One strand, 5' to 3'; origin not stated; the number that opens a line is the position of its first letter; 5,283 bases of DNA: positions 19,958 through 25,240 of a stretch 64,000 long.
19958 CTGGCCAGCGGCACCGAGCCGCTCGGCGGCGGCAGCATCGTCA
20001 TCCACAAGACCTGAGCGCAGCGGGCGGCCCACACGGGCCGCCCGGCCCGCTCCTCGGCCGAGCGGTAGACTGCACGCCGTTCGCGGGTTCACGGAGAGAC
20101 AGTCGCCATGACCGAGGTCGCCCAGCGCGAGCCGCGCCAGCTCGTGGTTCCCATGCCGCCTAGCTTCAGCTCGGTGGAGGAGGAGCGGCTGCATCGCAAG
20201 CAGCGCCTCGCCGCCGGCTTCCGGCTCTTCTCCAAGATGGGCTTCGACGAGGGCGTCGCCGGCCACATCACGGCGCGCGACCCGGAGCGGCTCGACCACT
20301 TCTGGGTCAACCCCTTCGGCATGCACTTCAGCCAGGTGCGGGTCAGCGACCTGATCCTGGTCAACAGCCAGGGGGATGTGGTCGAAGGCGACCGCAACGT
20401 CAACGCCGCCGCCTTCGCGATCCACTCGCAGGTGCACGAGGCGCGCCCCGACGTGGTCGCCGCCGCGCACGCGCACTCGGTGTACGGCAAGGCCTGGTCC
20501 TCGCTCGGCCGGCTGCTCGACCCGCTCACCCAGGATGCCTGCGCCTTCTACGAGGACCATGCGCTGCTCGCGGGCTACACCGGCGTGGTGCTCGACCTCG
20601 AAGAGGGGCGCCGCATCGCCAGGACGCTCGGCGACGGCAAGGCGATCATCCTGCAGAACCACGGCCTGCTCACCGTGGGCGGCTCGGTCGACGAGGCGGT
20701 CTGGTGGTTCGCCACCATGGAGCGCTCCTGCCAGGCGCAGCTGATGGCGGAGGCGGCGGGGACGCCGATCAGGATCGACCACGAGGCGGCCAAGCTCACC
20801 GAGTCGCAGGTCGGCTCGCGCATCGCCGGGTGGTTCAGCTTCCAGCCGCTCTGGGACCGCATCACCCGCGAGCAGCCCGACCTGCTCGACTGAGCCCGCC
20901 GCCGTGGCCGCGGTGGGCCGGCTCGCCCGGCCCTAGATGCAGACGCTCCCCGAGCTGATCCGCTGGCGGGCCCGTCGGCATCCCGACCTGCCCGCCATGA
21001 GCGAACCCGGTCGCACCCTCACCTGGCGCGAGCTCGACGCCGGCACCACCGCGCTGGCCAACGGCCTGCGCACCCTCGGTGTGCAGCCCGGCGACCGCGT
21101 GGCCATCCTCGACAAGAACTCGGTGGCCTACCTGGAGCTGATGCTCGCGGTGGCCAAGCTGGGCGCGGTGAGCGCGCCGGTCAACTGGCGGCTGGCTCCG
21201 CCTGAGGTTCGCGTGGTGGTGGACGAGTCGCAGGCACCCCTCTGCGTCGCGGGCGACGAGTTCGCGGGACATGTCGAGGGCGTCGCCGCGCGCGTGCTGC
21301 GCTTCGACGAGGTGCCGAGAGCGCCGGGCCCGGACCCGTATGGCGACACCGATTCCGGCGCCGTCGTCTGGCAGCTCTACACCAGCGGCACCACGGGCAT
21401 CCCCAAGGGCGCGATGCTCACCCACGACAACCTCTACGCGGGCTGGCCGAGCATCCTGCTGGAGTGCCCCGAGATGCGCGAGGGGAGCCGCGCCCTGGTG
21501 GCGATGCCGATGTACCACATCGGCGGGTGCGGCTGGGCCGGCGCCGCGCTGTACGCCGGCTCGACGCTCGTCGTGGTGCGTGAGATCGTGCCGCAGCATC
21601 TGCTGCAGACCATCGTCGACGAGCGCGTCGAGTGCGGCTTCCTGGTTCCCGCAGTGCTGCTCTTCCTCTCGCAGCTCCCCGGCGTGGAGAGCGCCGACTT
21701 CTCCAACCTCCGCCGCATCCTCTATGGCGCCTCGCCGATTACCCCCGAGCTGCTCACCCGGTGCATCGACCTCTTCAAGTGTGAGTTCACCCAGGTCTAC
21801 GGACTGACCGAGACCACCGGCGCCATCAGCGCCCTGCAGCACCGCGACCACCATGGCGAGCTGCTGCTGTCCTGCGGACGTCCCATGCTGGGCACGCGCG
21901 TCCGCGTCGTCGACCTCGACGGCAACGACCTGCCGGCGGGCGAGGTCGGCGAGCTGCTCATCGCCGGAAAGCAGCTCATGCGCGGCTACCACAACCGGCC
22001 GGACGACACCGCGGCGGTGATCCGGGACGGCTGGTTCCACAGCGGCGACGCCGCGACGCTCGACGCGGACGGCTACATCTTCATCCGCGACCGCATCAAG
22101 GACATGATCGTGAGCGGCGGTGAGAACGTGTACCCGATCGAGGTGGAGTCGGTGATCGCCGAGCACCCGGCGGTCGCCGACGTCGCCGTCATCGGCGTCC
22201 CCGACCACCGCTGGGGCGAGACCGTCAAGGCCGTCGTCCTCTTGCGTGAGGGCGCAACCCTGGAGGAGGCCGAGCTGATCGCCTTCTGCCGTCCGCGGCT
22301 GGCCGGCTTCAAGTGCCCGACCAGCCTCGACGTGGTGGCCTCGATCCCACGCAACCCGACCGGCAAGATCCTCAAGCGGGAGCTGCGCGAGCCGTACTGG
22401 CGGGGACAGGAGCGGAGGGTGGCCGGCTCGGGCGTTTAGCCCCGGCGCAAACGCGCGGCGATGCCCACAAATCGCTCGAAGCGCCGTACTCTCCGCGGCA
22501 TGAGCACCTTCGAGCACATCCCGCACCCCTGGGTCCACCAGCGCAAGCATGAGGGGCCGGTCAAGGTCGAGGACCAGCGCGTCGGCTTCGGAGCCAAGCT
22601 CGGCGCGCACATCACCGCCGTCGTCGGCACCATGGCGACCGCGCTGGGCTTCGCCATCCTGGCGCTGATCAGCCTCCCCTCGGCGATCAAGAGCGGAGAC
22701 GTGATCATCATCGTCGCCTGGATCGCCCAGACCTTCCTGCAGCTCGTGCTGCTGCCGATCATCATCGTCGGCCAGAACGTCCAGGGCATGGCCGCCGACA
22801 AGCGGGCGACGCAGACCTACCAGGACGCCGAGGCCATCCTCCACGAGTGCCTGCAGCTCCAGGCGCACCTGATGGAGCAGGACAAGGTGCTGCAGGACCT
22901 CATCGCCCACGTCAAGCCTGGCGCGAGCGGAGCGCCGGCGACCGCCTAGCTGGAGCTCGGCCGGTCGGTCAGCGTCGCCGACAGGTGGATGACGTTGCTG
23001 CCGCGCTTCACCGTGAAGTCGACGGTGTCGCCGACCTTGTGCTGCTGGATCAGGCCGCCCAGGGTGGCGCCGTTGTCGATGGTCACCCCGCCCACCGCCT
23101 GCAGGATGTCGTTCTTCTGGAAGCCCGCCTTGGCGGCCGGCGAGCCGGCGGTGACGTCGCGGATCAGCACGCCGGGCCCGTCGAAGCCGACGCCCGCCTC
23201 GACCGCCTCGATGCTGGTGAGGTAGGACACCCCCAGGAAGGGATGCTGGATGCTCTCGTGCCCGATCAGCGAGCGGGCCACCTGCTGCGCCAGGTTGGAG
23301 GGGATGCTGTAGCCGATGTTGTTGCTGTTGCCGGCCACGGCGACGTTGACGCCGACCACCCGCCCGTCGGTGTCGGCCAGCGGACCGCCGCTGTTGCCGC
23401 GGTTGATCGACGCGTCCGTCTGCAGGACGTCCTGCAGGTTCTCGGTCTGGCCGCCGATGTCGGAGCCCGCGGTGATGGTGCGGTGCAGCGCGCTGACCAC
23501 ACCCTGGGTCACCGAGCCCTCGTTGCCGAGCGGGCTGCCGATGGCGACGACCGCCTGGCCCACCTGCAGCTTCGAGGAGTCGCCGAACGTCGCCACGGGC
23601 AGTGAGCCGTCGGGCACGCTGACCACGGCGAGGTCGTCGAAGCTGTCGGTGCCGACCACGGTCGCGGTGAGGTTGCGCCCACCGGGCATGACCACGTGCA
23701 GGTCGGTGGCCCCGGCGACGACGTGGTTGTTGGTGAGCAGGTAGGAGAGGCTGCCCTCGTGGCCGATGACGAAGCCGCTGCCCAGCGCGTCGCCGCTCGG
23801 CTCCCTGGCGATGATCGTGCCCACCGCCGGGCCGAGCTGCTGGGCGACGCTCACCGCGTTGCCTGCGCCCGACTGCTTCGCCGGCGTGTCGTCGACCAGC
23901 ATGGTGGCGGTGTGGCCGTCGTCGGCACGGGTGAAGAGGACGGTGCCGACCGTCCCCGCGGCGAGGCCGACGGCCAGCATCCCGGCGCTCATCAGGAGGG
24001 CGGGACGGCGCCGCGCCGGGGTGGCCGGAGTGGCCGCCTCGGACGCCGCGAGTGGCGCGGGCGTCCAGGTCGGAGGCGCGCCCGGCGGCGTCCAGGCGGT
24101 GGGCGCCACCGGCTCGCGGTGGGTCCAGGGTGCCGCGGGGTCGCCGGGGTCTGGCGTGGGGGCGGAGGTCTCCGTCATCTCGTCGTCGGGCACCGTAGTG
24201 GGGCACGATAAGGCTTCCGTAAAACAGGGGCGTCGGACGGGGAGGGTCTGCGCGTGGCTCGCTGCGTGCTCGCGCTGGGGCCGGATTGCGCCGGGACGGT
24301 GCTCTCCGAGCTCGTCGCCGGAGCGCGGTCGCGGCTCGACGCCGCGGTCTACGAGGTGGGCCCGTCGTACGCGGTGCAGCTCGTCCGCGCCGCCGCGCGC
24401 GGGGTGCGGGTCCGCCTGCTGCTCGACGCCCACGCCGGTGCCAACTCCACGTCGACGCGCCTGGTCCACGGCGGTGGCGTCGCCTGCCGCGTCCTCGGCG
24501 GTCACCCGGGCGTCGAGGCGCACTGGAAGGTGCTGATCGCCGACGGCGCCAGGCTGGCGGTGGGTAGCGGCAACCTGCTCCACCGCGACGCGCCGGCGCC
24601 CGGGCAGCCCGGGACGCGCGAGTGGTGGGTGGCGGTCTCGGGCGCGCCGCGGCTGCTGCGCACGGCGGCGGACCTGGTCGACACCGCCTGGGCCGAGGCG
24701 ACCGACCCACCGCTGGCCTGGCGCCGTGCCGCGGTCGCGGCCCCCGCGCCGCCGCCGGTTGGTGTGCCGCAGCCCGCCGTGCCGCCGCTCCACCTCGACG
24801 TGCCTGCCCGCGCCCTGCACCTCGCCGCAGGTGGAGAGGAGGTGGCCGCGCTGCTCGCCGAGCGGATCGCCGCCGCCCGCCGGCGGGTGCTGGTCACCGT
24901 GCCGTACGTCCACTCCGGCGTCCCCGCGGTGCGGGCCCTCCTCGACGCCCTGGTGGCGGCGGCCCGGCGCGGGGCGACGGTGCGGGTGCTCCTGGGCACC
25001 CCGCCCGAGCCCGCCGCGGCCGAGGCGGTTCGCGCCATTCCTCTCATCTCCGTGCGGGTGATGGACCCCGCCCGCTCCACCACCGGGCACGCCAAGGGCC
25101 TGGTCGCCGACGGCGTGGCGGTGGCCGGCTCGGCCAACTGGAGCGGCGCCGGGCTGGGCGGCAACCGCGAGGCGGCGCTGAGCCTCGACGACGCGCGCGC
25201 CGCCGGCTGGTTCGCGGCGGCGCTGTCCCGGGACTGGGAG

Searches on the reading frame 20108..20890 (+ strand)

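Call 33: search_protein_families(library=pfam, proteins=[window:20108-20890:+], max_evalue=0.001)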
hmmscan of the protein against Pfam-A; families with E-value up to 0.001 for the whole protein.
window:20108-20890:+ (261 aa): 1 family
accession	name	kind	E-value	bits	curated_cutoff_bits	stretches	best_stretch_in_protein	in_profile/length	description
PF00596.27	Aldolase_II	-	3.1e-48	164.5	22.2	1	32-212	1-183/183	Class II Aldolase and Adducin N-terminal domain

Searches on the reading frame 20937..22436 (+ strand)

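Call 33: search_protein_families(library=pfam, proteins=[window:20937-22436:+], max_evalue=0.001)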
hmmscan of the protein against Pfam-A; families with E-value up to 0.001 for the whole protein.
window:20937-22436:+ (500 aa): 2 families
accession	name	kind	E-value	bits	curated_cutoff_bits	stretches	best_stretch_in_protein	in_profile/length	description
PF00501.34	AMP-binding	-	1.1e-83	281.6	29.9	1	9-352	2-384/384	AMP-binding enzyme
PF13193.12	AMP-binding_C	-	3.3e-20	73.2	24.5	1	402-477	1-76/76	AMP-binding enzyme C-terminal domain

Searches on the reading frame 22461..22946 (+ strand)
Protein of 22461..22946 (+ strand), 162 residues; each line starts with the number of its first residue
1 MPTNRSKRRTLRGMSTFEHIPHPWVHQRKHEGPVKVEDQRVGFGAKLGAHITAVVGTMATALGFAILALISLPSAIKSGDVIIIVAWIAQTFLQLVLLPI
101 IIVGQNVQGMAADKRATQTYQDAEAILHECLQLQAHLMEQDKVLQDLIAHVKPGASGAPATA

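Call 33: search_protein_families(library=pfam, proteins=[window:22461-22946:+], max_evalue=0.001)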
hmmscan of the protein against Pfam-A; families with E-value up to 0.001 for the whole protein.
window:22461-22946:+ (162 aa): 1 family
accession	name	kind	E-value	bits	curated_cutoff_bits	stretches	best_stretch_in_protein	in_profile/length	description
PF06210.16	DUF1003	-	0.00082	20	27.4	0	92-146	44-98/103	Protein of unknown function (DUF1003)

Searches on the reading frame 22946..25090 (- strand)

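Call 33: search_protein_families(library=pfam, proteins=[window:22946-25090:-], max_evalue=0.001)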
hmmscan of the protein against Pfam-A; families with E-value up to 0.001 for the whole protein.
window:22946-25090:- (714 aa): 5 families
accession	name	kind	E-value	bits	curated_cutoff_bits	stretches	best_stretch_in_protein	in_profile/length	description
PF13365.12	Trypsin_2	-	9.2e-33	114.4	27.6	1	437-581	1-144/144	Trypsin-like peptidase domain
PF13180.12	PDZ_2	-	1.6e-13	51.1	27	1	632-706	12-79/80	PDZ domain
PF00089.32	Trypsin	-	2.4e-11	44.3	20.6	1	449-599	35-214/220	Trypsin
PF17820.7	PDZ_6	-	3.1e-08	33.7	27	1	643-696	2-54/54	PDZ domain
PF00595.29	PDZ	-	0.0003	21.5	23.2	1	638-675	24-61/81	PDZ domain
